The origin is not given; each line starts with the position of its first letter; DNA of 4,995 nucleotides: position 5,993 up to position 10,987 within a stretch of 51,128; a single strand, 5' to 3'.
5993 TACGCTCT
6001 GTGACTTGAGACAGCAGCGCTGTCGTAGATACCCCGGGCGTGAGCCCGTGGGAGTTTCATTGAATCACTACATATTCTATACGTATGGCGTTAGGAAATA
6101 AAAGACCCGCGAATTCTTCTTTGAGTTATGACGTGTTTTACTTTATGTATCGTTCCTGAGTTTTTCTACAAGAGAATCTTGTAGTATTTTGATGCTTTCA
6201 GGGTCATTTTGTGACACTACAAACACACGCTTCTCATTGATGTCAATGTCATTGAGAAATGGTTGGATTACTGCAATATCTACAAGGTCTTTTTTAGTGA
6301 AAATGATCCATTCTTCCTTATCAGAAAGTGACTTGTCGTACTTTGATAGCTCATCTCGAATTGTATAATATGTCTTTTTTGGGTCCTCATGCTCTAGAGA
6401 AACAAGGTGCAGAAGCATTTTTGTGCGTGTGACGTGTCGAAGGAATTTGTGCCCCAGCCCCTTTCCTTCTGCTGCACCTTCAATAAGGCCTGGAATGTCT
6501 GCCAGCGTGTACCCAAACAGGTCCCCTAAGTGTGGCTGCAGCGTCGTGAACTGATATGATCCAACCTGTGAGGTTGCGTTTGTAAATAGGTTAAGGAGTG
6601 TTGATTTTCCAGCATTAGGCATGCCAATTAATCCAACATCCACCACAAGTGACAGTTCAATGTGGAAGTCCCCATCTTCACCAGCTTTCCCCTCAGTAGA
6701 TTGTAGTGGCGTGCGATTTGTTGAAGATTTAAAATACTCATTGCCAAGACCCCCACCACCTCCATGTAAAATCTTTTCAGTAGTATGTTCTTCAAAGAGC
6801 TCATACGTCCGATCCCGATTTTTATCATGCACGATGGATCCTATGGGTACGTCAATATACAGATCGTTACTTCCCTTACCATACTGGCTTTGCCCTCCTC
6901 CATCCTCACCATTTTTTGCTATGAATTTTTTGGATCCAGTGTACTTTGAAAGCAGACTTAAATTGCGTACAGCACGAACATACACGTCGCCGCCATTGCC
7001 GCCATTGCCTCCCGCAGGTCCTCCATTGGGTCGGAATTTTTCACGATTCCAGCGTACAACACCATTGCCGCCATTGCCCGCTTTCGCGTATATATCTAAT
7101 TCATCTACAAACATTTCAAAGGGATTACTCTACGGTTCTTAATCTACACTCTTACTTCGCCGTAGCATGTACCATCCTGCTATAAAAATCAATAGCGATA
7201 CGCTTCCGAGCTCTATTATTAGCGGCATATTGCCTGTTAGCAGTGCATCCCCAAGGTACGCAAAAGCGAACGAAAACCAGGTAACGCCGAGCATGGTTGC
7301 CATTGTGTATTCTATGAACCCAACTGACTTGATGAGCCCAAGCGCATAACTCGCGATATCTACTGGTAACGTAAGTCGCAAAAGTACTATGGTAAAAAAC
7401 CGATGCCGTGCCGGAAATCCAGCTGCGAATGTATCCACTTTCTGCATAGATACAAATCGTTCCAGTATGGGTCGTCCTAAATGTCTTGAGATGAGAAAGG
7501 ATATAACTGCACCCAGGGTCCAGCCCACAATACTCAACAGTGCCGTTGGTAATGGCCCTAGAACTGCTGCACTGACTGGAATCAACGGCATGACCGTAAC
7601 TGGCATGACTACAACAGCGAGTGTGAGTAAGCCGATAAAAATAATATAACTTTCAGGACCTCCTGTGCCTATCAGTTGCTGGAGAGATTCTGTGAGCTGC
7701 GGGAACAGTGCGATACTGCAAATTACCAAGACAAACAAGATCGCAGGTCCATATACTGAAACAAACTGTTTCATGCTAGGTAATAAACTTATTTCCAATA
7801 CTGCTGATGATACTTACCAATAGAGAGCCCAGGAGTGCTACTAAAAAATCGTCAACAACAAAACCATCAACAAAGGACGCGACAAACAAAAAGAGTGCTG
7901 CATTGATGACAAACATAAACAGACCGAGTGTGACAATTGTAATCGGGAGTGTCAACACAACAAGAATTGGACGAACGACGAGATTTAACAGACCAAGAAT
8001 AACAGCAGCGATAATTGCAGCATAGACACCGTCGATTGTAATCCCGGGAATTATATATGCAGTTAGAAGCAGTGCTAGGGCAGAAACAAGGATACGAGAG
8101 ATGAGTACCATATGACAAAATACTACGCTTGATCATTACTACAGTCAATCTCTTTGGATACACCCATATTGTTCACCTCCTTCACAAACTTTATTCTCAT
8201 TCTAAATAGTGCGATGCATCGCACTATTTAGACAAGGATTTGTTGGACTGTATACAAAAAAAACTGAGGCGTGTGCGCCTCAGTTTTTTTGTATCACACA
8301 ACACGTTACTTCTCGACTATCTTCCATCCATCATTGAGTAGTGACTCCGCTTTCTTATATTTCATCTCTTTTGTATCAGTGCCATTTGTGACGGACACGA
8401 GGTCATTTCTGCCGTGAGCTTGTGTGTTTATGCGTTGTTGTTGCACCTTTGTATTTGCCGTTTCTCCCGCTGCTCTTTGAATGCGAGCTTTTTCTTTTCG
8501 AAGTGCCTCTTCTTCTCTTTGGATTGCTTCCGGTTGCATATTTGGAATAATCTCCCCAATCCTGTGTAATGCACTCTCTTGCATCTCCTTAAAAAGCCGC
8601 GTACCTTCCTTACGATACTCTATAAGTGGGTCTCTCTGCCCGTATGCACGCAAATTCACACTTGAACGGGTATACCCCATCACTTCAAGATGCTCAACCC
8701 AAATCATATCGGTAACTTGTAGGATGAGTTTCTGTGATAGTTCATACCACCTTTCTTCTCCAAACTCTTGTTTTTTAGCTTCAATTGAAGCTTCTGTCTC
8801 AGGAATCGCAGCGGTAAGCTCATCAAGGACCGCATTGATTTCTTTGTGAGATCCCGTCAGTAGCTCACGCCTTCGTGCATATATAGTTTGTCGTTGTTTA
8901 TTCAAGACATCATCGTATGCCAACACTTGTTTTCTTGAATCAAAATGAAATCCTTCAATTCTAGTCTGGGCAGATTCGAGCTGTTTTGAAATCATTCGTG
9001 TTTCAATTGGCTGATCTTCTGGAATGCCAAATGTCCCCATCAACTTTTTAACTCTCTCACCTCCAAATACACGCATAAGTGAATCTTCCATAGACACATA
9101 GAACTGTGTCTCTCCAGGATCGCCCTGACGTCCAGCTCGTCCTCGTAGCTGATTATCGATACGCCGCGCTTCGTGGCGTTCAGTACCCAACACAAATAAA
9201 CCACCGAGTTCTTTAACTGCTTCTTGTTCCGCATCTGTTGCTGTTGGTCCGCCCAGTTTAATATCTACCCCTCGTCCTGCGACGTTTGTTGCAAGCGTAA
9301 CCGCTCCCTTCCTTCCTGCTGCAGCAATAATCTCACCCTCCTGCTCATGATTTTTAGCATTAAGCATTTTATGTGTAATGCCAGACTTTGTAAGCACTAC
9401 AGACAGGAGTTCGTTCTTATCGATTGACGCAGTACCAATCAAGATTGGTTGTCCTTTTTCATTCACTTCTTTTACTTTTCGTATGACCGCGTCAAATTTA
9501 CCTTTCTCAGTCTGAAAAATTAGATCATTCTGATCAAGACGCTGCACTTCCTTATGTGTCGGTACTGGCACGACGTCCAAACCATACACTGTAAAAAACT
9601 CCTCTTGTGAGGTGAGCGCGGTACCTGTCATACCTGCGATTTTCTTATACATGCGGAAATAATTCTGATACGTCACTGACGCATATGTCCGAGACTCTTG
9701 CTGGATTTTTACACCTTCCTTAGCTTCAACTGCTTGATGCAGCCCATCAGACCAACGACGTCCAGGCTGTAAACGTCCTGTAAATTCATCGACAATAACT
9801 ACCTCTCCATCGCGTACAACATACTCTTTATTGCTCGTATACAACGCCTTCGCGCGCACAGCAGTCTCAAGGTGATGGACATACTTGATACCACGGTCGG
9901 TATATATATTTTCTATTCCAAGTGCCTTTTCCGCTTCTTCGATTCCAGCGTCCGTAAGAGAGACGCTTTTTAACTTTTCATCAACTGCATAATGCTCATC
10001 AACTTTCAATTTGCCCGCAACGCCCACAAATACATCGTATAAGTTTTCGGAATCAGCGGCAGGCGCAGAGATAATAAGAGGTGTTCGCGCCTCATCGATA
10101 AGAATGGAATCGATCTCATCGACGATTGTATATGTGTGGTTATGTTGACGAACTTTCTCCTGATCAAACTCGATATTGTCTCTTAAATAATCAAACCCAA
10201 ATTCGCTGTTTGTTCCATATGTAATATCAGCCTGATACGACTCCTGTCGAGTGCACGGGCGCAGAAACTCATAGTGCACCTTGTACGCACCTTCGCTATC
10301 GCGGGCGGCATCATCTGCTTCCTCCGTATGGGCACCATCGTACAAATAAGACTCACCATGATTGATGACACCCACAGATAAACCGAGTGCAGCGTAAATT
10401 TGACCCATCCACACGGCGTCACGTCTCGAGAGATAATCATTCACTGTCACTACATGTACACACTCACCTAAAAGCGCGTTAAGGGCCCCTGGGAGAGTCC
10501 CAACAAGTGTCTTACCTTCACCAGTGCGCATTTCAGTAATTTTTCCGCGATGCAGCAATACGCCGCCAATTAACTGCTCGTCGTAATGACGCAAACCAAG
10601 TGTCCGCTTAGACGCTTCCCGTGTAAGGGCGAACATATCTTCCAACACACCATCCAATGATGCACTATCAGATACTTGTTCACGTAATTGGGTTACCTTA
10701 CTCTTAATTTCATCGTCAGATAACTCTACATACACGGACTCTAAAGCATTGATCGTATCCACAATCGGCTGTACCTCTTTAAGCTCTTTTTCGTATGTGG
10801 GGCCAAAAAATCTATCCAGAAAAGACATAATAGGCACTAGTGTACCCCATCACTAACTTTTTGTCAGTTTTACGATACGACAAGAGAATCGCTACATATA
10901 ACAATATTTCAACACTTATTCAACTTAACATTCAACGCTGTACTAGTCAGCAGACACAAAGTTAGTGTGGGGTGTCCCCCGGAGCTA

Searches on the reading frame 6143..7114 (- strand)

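Call 65: search_protein_families(library=pfam, proteins=[window:6143-7114:-], max_evalue=0.00001)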
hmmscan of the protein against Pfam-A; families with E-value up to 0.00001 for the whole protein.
window:6143-7114:- (323 aa): 3 families
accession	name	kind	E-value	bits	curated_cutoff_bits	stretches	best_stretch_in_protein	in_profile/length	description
PF01018.28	GTP1_OBG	-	1e-44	152.4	27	1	3-155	1-154/155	GTP1/OBG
PF01926.29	MMR_HSR1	-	1e-21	77.6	21.9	1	159-274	1-113/113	50S ribosome-binding GTPase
PF02421.24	FeoB_N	-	9.4e-07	28.9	27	1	160-210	3-57/156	Ferrous iron transport protein B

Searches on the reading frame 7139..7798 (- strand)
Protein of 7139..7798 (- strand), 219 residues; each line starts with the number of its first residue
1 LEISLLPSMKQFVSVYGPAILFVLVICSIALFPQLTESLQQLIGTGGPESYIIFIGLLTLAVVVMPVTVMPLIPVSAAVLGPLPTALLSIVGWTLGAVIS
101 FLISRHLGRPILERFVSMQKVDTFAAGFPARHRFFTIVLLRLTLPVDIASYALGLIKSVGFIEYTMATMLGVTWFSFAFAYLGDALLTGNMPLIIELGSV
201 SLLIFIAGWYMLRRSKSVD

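Call 65: search_protein_families(library=pfam, proteins=[window:7139-7798:-], max_evalue=0.00001)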
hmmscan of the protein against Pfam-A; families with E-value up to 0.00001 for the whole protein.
window:7139-7798:- (219 aa): 1 family
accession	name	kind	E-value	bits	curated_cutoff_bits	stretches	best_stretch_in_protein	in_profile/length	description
PF09335.16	VTT_dom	-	1.8e-11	45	33.9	1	73-184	7-122/123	VTT domain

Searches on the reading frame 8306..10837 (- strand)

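Call 65: search_protein_families(library=pfam, proteins=[window:8306-10837:-], max_evalue=0.00001)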
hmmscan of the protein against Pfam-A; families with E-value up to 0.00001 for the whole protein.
window:8306-10837:- (843 aa): 4 families
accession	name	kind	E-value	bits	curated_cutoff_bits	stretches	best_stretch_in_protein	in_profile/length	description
PF07517.20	SecA_DEAD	-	1.3e-112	376.2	24.6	1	9-414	3-289/290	SecA DEAD-like domain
PF21090.3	P-loop_SecA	-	7.2e-75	251.5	27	1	431-608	2-205/205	SecA P-loop domain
PF07516.18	SecA_SW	-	1.2e-40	140.2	26.7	2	610-676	1-70/200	SecA Wing and Scaffold domain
PF01043.26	SecA_PP_bind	-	2.4e-38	131.6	23.5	1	263-371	2-110/110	SecA preprotein cross-linking domain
